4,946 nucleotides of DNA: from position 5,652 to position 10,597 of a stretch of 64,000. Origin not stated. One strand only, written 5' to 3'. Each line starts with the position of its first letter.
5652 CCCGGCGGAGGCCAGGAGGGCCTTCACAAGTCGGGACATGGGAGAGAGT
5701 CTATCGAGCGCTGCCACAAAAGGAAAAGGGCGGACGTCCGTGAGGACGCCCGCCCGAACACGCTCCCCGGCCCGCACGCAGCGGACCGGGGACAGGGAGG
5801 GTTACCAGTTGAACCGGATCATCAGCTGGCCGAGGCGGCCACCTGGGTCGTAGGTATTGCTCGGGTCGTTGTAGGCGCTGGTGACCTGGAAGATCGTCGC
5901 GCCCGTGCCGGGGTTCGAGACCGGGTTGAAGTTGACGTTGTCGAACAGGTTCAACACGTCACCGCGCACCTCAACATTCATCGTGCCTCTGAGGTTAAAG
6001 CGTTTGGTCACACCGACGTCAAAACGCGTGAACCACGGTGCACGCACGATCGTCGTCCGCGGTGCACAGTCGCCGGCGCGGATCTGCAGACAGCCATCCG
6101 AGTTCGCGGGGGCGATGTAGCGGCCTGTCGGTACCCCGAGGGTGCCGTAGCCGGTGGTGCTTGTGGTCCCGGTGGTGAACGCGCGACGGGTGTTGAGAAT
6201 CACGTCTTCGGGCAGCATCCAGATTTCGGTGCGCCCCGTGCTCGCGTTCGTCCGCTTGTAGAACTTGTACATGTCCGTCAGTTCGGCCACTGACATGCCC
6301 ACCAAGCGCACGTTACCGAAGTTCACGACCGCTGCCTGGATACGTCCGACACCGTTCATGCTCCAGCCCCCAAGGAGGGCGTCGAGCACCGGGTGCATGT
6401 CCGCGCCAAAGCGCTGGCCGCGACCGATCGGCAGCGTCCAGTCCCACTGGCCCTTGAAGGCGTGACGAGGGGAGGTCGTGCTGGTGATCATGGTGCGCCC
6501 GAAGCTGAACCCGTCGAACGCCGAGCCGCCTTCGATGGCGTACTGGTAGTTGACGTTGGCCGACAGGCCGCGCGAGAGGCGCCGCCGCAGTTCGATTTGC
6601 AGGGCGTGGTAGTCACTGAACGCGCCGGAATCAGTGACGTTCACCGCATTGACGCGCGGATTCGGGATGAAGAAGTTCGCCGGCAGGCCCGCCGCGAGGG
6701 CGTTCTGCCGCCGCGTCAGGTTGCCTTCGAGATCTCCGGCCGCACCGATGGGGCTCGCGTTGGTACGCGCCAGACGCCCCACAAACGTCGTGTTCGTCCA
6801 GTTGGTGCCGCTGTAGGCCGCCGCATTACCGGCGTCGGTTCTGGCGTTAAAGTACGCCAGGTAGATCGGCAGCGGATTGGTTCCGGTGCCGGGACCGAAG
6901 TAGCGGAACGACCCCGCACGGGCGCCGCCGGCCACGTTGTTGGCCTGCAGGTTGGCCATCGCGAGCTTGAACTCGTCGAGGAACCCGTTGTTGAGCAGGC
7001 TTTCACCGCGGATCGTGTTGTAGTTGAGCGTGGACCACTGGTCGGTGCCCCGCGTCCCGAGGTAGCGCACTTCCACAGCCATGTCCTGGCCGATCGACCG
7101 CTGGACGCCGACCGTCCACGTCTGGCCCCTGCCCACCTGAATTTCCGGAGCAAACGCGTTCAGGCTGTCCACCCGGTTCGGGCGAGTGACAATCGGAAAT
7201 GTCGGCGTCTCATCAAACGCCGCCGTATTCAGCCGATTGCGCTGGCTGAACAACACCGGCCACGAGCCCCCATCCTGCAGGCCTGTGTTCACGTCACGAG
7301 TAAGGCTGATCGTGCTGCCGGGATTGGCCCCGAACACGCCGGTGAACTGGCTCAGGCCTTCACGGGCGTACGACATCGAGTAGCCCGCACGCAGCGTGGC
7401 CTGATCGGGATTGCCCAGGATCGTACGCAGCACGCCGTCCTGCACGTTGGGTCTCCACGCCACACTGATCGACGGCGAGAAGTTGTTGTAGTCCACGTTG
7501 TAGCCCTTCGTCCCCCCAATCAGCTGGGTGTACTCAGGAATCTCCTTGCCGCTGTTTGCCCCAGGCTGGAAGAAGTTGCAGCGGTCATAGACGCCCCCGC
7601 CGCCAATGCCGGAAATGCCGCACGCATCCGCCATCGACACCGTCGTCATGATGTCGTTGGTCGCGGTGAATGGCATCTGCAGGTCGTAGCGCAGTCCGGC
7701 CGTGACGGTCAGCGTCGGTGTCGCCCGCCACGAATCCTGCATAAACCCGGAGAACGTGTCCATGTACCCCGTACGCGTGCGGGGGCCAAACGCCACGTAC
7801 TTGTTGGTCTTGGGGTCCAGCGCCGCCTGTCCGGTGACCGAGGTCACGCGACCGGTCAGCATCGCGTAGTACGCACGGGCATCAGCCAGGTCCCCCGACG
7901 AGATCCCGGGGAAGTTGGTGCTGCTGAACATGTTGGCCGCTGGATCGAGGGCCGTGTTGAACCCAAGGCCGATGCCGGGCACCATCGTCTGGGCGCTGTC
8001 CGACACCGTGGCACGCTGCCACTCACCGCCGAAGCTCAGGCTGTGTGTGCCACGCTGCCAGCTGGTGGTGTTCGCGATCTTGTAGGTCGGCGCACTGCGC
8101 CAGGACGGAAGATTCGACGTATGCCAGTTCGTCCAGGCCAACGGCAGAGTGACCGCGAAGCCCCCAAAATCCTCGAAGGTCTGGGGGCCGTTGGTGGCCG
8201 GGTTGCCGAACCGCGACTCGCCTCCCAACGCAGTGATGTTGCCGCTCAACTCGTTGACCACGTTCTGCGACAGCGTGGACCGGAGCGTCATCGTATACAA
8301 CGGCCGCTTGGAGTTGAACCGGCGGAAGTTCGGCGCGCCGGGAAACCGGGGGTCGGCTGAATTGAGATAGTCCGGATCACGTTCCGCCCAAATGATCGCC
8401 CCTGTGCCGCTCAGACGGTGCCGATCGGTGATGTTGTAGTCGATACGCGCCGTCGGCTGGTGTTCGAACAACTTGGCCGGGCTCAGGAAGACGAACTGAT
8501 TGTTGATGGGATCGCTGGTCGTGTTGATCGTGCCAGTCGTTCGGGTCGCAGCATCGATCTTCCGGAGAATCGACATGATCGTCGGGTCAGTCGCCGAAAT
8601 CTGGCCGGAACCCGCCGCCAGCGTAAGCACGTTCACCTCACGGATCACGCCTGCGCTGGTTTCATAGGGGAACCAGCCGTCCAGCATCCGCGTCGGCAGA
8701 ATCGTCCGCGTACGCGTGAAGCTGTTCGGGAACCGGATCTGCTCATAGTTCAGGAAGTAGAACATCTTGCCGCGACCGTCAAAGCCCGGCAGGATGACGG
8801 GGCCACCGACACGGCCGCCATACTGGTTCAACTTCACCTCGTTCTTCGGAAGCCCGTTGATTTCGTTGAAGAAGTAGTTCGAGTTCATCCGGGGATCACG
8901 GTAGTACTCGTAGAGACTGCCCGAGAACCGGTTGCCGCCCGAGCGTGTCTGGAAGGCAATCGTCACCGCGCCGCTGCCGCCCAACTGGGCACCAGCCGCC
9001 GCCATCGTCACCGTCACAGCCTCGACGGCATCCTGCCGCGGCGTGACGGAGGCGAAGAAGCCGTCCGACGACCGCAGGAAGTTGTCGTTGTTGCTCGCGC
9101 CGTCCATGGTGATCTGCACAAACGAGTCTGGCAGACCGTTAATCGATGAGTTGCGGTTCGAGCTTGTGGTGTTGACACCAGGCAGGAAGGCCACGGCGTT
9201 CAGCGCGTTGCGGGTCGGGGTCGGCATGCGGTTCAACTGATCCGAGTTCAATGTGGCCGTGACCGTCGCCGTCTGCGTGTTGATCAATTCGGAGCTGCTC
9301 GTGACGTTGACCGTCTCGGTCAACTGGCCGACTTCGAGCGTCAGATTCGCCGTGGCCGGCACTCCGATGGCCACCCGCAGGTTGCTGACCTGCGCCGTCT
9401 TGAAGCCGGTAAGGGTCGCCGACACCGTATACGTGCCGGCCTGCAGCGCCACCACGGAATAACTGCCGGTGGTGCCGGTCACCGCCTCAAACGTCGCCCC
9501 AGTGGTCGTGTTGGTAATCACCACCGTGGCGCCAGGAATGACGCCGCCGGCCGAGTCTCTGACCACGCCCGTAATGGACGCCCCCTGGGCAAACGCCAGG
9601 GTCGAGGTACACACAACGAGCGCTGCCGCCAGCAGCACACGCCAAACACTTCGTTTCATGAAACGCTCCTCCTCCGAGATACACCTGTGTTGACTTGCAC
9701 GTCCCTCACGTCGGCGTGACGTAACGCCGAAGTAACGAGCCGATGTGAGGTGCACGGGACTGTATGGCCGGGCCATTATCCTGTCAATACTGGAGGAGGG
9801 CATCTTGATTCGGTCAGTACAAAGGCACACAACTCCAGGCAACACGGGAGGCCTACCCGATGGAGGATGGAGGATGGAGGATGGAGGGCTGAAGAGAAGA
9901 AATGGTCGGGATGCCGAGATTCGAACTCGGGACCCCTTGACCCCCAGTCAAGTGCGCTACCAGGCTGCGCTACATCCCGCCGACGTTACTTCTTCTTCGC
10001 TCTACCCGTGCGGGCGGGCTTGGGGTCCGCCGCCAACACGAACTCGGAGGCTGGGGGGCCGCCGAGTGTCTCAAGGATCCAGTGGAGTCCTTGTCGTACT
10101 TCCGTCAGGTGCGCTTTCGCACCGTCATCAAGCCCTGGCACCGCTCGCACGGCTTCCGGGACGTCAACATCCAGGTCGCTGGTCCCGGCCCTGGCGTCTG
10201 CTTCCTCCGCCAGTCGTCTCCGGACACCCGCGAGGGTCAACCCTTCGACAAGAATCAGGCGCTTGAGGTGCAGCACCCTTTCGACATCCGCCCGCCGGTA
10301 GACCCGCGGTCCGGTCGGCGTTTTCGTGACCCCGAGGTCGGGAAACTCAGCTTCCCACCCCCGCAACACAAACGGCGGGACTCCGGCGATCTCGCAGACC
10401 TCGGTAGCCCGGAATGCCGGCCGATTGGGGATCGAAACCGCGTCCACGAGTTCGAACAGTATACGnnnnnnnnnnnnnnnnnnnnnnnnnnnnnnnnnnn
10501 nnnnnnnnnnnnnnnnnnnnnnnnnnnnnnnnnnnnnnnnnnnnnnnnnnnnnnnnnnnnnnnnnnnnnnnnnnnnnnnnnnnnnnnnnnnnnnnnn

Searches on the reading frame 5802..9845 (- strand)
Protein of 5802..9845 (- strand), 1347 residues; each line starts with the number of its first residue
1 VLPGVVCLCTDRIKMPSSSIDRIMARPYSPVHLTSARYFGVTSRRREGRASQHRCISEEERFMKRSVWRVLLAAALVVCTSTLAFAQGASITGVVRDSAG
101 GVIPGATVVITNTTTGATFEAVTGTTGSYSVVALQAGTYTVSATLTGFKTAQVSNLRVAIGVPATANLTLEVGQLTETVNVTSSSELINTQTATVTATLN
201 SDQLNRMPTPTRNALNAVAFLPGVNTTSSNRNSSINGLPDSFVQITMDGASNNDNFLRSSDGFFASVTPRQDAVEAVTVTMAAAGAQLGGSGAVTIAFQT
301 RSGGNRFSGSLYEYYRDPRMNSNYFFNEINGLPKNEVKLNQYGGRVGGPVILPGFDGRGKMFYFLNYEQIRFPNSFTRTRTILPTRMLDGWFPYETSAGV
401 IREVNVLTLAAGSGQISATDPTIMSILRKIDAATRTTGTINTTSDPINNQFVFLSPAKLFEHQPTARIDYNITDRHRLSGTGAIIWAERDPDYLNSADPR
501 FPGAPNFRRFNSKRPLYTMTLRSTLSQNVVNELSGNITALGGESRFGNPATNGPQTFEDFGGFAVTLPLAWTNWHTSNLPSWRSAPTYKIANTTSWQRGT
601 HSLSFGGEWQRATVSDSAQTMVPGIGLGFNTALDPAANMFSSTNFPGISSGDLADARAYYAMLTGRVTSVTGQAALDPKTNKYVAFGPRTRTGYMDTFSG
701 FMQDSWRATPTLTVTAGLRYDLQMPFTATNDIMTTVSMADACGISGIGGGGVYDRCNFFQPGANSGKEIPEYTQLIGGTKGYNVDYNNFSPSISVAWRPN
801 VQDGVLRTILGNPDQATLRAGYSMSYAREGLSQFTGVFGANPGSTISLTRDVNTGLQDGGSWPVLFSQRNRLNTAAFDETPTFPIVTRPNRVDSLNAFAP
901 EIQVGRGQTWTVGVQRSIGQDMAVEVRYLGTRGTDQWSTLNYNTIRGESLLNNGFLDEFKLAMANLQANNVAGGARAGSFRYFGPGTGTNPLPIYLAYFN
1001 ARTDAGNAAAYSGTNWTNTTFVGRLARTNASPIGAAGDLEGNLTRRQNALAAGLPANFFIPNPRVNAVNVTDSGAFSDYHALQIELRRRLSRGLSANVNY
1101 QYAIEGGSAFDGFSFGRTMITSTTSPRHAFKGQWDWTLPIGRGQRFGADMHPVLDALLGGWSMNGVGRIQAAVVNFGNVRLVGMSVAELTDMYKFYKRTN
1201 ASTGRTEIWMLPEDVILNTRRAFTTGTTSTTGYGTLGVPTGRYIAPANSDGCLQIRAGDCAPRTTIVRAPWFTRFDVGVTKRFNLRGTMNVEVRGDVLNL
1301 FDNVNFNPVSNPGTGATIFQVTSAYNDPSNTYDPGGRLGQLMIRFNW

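Call 26: search_protein_families(library=pfam, proteins=[window:5802-9845:-])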
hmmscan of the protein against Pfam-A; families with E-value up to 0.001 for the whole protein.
window:5802-9845:- (1347 aa): 5 families
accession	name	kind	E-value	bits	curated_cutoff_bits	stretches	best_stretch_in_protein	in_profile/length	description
PF25183.1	OMP_b-brl_4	-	2.6e-98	330.9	30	1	300-1328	2-834/838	Outer membrane beta barrel domain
PF13620.12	CarboxypepD_reg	-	6.9e-17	62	32.3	1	90-171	1-82/82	Carboxypeptidase regulatory-like domain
PF00593.30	TonB_dep_Rec_b-barrel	-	3.5e-08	34.2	27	1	561-838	38-253/436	TonB dependent receptor-like, beta-barrel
PF13715.12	CarbopepD_reg_2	-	1.2e-07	32.1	32.2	1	91-154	1-61/88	CarboxypepD_reg-like domain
PF07715.20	Plug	-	1.9e-05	25.6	23.9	1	192-292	5-103/107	TonB-dependent Receptor Plug Domain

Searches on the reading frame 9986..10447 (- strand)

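Call 79: search_protein_families(library=pfam, proteins=[window:9986-10447:-], max_evalue=0.00001)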
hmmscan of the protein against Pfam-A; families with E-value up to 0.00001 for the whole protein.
window:9986-10447:- (153 aa): 1 family
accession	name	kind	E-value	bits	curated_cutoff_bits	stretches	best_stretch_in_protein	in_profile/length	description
PF13411.12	MerR_1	-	7.6e-13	48.8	21.6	1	13-81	2-68/69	MerR HTH family regulatory protein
